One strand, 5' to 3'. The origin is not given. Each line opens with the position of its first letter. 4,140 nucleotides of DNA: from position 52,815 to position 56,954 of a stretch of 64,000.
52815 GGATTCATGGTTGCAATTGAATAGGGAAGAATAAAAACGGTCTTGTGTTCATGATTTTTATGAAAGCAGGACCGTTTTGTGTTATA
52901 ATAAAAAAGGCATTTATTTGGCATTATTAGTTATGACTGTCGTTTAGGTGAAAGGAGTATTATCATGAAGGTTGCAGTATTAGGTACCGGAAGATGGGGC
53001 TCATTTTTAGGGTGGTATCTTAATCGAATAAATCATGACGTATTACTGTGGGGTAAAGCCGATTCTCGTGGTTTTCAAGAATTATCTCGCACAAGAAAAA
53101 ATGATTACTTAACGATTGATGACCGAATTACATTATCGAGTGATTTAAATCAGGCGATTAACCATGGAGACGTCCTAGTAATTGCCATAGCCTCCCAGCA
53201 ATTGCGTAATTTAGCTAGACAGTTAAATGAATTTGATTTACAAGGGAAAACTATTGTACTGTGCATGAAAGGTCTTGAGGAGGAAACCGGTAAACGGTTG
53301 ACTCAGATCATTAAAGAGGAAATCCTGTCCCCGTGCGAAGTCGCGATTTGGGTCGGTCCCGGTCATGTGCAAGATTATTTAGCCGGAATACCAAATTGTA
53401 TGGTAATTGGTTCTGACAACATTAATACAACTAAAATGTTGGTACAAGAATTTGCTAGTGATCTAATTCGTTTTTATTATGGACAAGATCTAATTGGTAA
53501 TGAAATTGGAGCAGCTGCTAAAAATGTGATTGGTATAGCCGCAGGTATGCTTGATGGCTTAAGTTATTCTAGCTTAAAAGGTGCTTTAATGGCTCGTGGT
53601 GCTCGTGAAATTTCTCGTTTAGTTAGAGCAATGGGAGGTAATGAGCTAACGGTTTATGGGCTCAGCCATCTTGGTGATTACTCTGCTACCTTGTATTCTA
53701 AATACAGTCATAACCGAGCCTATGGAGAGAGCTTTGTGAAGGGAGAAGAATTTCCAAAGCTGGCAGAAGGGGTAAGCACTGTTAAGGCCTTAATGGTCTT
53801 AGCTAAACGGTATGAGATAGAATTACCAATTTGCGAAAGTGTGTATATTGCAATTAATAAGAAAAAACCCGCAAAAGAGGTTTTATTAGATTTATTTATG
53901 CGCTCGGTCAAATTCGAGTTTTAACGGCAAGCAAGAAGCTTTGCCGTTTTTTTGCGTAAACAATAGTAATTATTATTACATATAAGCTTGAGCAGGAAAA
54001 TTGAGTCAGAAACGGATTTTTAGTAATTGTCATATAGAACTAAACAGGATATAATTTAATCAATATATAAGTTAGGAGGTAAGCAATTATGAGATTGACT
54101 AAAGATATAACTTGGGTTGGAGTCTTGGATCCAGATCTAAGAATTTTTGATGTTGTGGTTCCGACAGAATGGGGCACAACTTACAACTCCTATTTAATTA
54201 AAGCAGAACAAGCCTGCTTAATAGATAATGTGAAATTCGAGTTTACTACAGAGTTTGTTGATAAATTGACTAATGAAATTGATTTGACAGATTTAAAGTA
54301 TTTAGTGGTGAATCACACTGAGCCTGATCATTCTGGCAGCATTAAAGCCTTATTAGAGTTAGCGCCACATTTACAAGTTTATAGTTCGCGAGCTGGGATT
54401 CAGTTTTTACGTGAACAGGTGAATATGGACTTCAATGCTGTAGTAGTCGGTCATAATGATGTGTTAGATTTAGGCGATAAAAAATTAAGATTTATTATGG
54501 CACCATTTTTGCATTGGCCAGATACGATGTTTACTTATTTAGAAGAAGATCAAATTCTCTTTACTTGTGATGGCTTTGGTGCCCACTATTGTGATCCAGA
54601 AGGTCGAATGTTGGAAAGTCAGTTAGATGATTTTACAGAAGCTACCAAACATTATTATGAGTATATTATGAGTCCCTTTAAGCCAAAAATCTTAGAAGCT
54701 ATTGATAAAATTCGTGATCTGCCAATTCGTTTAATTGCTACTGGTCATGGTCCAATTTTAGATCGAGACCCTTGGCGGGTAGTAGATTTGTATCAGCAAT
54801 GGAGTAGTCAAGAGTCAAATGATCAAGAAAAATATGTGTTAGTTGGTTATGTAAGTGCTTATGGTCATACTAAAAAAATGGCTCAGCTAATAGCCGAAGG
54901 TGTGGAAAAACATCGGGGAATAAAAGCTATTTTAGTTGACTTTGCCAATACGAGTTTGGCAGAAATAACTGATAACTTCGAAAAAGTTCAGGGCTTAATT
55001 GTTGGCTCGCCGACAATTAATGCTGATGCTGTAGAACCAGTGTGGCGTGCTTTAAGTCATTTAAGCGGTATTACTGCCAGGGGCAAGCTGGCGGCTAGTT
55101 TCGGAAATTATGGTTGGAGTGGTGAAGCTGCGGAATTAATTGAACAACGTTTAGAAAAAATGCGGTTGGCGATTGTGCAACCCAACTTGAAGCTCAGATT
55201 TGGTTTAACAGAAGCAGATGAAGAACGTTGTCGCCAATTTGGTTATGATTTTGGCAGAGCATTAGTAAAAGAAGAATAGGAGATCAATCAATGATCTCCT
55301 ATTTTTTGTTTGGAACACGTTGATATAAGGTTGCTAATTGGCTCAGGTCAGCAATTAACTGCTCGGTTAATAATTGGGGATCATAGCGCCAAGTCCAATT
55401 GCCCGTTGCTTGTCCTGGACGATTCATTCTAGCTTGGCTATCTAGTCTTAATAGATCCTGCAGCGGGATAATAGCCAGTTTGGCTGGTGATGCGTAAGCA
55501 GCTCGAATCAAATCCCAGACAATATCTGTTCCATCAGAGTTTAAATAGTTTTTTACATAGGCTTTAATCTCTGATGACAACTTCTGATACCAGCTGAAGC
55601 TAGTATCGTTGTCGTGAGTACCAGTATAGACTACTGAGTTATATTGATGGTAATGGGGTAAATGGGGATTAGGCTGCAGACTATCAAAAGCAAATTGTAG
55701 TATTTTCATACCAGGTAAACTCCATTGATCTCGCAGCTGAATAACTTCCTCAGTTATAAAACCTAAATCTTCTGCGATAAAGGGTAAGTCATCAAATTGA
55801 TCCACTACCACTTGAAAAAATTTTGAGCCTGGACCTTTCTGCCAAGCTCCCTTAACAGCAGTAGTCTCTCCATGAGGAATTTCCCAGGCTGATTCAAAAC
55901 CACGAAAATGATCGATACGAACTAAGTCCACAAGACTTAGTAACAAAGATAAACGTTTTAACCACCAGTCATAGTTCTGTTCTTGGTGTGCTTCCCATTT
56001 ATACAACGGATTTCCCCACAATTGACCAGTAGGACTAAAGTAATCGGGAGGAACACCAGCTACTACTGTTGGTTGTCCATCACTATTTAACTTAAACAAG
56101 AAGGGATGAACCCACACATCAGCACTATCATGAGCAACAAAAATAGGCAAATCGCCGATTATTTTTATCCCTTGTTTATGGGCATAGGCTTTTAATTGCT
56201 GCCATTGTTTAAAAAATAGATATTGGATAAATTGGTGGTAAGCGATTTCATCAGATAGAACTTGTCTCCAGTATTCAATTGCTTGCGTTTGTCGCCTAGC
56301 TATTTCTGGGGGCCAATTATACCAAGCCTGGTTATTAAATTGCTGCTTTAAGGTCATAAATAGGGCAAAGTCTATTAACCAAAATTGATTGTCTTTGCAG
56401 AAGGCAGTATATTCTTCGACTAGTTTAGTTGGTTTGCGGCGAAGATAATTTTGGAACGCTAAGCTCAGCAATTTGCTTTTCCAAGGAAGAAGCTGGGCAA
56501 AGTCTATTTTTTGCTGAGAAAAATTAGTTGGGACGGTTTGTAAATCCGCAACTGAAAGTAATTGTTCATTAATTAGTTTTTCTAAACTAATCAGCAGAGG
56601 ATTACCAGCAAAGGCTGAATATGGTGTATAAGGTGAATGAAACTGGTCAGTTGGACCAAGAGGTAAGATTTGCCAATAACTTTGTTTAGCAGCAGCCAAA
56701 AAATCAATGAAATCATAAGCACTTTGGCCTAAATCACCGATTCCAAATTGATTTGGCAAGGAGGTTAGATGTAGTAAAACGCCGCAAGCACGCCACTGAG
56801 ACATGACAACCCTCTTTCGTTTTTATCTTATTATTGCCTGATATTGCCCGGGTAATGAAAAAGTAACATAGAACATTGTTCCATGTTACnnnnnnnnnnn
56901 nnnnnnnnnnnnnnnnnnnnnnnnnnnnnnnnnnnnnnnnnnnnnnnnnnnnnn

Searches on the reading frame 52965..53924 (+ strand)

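Call 71: search_protein_families(library=pfam, proteins=[window:52965-53924:+], max_evalue=0.01)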
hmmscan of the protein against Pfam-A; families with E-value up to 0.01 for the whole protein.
window:52965-53924:+ (319 aa): 5 families
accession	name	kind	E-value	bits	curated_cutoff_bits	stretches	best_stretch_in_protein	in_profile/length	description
PF07479.19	NAD_Gly3P_dh_C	-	2.2e-36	125.6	25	1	175-307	1-141/142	NAD-dependent glycerol-3-phosphate dehydrogenase C-terminus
PF01210.29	NAD_Gly3P_dh_N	-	3.5e-28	99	23.1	1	2-154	1-156/158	NAD-dependent glycerol-3-phosphate dehydrogenase N-terminus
PF20618.3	GPD_NAD_C_bact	-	2.6e-07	31.5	27.6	1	235-293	2-66/66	Bacterial GPD, NAD-dependent C-terminal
PF02558.23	ApbA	-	3.6e-06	27.1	22.2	1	3-120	1-118/150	Ketopantoate reductase PanE/ApbA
PF03807.23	F420_oxidored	-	3.1e-05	24.9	21.6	1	2-101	1-92/94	NADP oxidoreductase coenzyme F420-dependent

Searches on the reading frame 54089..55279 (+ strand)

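Call 71: search_protein_families(library=pfam, proteins=[window:54089-55279:+], max_evalue=0.01)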
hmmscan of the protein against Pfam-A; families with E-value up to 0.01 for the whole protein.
window:54089-55279:+ (396 aa): 4 families
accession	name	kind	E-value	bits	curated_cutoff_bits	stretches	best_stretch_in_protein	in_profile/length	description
PF19583.5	ODP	-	8.8e-26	91.4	27.2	1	32-221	3-194/194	ODP family beta lactamase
PF00258.30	Flavodoxin_1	-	1e-11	45.7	25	1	252-383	1-141/143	Flavodoxin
PF00753.33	Lactamase_B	-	1.3e-05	25.7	22.7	1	60-220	35-196/196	Metallo-beta-lactamase superfamily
PF12724.12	Flavodoxin_5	-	0.0029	18.4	27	0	251-308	1-52/145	Flavodoxin domain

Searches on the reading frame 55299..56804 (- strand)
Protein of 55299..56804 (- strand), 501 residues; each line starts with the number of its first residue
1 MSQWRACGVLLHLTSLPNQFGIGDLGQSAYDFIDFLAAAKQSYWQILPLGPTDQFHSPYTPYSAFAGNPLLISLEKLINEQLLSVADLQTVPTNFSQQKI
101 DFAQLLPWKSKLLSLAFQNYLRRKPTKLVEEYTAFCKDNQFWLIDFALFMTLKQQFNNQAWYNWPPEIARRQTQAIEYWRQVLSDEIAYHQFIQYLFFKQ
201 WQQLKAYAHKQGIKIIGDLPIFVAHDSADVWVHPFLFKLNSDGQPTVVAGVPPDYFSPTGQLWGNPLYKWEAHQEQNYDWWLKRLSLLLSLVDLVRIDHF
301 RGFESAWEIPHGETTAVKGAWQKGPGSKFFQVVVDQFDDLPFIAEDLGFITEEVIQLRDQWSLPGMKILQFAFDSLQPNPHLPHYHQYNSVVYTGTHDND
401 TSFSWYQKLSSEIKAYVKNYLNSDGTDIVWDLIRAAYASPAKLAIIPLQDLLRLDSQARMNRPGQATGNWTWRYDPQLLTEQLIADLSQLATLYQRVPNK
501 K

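Call 43: search_protein_families(library=pfam, proteins=[window:55299-56804:-], max_evalue=0.001)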
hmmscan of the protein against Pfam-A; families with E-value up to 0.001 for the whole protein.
window:55299-56804:- (501 aa): 1 family
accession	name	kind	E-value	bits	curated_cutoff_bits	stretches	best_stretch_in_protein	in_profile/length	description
PF02446.23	Glyco_hydro_77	-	1.1e-179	598.6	25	1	11-477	1-462/465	4-alpha-glucanotransferase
